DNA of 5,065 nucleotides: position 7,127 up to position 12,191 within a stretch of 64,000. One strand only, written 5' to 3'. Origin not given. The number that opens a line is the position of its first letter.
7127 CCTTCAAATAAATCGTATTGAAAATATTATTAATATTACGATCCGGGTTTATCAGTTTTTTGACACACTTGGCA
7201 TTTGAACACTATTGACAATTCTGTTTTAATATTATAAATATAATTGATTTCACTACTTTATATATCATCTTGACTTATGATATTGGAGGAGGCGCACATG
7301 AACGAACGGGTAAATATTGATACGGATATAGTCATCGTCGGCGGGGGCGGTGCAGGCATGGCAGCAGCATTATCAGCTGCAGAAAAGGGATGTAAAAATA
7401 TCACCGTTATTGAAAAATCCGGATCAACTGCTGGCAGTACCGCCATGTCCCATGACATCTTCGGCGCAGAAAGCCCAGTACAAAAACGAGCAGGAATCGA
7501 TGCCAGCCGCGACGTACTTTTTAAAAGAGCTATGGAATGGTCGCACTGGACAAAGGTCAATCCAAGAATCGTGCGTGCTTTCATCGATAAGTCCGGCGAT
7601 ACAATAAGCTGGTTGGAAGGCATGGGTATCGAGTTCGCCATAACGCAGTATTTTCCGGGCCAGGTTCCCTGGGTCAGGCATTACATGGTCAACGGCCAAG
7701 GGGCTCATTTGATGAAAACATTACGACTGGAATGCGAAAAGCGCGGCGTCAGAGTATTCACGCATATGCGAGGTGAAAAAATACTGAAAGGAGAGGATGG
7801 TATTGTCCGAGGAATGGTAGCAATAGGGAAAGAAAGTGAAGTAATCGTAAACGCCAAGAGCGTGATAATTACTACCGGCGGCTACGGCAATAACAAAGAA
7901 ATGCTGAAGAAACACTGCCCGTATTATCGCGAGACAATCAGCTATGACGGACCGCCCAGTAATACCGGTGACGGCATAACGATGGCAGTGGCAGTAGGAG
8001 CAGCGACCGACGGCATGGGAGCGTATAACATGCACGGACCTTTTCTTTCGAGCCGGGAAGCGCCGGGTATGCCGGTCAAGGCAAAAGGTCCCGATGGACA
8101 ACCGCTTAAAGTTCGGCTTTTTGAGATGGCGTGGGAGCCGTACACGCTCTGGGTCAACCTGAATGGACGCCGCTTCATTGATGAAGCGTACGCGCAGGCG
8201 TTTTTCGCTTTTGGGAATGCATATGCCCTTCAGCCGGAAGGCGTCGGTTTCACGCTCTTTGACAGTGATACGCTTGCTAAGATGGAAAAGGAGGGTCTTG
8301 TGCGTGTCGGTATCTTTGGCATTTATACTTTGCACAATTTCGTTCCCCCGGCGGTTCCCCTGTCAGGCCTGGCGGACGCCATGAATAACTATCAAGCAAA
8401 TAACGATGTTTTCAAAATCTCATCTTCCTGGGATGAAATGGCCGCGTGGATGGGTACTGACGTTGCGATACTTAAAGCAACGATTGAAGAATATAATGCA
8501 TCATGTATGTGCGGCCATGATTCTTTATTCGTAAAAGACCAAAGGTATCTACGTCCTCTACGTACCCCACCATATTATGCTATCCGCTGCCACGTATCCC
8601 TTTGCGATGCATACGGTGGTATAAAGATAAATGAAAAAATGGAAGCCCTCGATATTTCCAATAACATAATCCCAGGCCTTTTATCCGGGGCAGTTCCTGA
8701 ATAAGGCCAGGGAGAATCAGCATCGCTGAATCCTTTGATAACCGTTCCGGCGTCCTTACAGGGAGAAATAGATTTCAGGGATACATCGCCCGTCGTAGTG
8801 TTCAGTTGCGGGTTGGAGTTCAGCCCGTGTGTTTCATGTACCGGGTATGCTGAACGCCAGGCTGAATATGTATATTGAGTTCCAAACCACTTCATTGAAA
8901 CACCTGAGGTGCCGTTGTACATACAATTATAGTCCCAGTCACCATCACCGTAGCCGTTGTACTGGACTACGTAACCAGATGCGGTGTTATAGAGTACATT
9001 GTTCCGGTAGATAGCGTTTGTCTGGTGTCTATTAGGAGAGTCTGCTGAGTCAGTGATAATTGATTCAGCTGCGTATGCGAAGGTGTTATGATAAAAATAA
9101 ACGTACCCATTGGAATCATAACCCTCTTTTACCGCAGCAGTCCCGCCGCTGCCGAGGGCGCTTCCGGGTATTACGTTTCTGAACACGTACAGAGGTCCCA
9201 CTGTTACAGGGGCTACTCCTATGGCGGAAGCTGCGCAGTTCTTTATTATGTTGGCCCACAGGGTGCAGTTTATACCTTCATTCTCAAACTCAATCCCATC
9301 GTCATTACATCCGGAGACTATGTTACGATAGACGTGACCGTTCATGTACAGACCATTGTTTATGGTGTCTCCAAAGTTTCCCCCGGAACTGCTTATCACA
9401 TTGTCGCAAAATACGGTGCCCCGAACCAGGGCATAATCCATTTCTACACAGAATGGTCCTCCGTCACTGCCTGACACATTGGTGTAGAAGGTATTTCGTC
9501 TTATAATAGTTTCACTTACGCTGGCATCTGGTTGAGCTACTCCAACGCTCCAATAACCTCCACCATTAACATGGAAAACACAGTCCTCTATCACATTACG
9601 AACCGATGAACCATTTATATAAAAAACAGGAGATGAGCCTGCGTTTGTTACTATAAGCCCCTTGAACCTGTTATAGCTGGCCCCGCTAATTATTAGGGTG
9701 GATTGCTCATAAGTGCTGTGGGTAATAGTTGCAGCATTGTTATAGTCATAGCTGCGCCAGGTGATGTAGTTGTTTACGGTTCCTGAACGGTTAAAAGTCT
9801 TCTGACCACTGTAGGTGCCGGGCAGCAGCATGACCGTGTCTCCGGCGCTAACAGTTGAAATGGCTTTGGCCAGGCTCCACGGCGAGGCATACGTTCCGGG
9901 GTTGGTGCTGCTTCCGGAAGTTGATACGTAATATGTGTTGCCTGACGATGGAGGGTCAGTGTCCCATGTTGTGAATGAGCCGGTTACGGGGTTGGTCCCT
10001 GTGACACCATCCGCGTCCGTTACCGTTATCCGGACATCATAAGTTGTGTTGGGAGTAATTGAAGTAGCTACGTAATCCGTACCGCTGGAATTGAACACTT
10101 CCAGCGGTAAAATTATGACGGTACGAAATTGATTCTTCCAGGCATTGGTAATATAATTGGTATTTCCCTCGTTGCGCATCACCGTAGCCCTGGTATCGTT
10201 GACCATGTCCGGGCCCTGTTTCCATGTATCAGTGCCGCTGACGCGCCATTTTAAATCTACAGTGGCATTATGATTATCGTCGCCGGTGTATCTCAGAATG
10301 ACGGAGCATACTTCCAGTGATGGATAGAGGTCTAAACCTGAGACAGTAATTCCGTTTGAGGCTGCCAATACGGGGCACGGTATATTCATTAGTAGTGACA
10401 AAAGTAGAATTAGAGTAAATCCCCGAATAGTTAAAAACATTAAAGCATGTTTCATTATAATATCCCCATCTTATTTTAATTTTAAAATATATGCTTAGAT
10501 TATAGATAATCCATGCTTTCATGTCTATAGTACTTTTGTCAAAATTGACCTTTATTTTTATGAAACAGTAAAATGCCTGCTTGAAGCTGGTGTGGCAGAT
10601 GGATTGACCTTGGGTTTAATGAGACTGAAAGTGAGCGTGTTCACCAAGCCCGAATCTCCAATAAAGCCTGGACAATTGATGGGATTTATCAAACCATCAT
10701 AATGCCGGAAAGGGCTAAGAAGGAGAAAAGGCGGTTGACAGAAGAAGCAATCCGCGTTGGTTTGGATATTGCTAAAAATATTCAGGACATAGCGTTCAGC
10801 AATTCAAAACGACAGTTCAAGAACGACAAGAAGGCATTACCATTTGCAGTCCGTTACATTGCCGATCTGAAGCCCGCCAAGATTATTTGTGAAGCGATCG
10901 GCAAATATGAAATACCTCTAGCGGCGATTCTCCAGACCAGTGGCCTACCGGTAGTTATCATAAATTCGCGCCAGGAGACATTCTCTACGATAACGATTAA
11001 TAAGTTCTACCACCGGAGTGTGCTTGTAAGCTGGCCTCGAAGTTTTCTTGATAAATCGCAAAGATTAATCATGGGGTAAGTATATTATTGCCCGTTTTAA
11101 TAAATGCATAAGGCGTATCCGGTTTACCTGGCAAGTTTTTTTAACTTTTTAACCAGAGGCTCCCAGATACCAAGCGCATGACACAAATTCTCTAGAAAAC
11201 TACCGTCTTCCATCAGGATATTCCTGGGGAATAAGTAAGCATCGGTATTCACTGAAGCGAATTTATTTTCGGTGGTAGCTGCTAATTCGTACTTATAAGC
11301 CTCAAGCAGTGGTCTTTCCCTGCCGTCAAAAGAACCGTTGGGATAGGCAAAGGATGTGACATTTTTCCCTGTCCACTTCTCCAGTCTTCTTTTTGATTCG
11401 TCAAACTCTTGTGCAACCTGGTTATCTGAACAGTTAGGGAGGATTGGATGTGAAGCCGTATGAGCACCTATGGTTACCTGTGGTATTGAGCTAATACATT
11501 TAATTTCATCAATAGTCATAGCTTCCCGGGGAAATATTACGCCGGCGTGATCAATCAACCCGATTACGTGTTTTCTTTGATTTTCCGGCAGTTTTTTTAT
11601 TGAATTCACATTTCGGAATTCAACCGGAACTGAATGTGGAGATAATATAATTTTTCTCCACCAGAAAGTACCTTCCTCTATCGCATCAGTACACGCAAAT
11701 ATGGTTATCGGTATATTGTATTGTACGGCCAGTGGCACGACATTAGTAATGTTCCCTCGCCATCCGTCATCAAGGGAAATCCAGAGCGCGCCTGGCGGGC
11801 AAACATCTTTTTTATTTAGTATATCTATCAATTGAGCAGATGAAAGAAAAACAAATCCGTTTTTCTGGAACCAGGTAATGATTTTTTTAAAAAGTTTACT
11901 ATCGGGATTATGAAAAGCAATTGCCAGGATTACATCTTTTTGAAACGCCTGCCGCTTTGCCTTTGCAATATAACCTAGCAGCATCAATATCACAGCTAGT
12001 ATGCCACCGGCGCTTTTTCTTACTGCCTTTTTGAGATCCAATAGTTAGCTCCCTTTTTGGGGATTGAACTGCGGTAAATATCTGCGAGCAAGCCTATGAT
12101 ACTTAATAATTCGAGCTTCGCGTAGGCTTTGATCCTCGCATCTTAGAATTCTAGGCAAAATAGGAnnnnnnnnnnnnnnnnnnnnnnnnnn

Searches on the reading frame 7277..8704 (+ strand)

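Call 45: search_protein_families(library=pfam, proteins=[window:7277-8704:+], max_evalue=0.000001)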
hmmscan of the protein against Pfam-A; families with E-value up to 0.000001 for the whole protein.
window:7277-8704:+ (475 aa): 3 families
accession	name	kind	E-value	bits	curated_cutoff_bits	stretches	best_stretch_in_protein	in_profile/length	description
PF00890.30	FAD_binding_2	-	7.1e-43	147.8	20.4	1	17-468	1-392/414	FAD binding domain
PF01266.30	DAO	-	3.8e-12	46.8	27.9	1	17-205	1-207/353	FAD dependent oxidoreductase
PF03486.20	HI0933_like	-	3.8e-09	36.8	50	0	17-51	2-35/244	HI0933-like protein Rossmann domain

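Call 58: search_protein_families(library=ncbifam, proteins=[window:7277-8704:+], max_evalue=1e-10)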
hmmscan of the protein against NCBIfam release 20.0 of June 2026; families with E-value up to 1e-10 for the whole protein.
window:7277-8704:+ (475 aa): 25 families
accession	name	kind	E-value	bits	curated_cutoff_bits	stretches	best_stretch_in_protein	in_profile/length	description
NF053717.1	VnlPnlRedVprA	equivalog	4.7e-72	243.3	600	1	16-469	7-440/481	vinyl phenol reductase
TIGR01813.1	flavo_cyto_c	subfamily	2e-53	181.7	285.45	1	17-306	1-278/444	flavocytochrome c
NF005510.0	PRK07121.1-3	subfamily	9.8e-45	153.2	481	2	139-269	176-308/492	FAD-binding protein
NF005064.0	PRK06481.1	equivalog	1e-43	149.8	542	1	15-253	61-299/506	flavocytochrome c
NF006130.0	PRK08274.1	equivalog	1.2e-41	143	369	1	15-469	5-423/467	FAD-dependent tricarballylate dehydrogenase TcuA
NF005511.0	PRK07121.1-4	equivalog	1.5e-41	142.4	466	1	8-123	13-127/553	FAD-binding protein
NF009473.0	PRK12835.1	subfamily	3.5e-40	138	837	2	136-469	206-531/585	FAD-binding protein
NF009478.0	PRK12844.1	equivalog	3.7e-36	124.6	789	2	132-306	199-360/559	3-ketosteroid-delta-1-dehydrogenase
NF005509.0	PRK07121.1-2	subfamily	2.9e-31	108.7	630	0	382-470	398-487/527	FAD-binding protein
NF004789.0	PRK06134.1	subfamily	1.3e-29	103.2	747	0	6-80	3-77/581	FAD-dependent oxidoreductase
NF009477.0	PRK12843.1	equivalog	1.2e-28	100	758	1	142-469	220-533/578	FAD-dependent oxidoreductase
NF053677.1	Desat2ChcC2Cyan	equivalog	3.3e-28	98.4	900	0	137-246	197-307/558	4-oxocyclohex-2-ene-1-carboxylate 5-dehydrogenase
NF005512.0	PRK07121.1-5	subfamily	2.4e-27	95.7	812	0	12-123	18-129/489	FAD-binding protein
NF005882.1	PRK07843.1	equivalog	3.5e-25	88.4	788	1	138-305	197-348/547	3-oxosteroid 1-dehydrogenase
NF005508.0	PRK07121.1-1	equivalog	3.4e-24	85.3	537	1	13-130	18-133/497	FAD-binding protein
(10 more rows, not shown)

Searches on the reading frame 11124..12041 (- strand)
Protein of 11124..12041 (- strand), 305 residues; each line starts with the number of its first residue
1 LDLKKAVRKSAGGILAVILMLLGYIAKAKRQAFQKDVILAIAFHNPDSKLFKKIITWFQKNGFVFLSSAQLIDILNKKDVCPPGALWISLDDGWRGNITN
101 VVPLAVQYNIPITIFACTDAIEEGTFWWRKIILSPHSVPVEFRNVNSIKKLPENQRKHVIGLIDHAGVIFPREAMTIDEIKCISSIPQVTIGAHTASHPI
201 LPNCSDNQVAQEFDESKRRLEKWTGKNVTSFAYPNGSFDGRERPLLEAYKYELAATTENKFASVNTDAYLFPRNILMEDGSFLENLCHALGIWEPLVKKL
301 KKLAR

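Call 45: search_protein_families(library=pfam, proteins=[window:11124-12041:-], max_evalue=0.000001)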
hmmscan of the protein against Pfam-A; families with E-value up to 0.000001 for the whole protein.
window:11124-12041:- (305 aa): 1 family
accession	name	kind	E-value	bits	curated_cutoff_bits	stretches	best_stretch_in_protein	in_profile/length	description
PF01522.26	Polysacc_deac_1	-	2.5e-19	69.9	23.1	1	83-252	6-122/124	Polysaccharide deacetylase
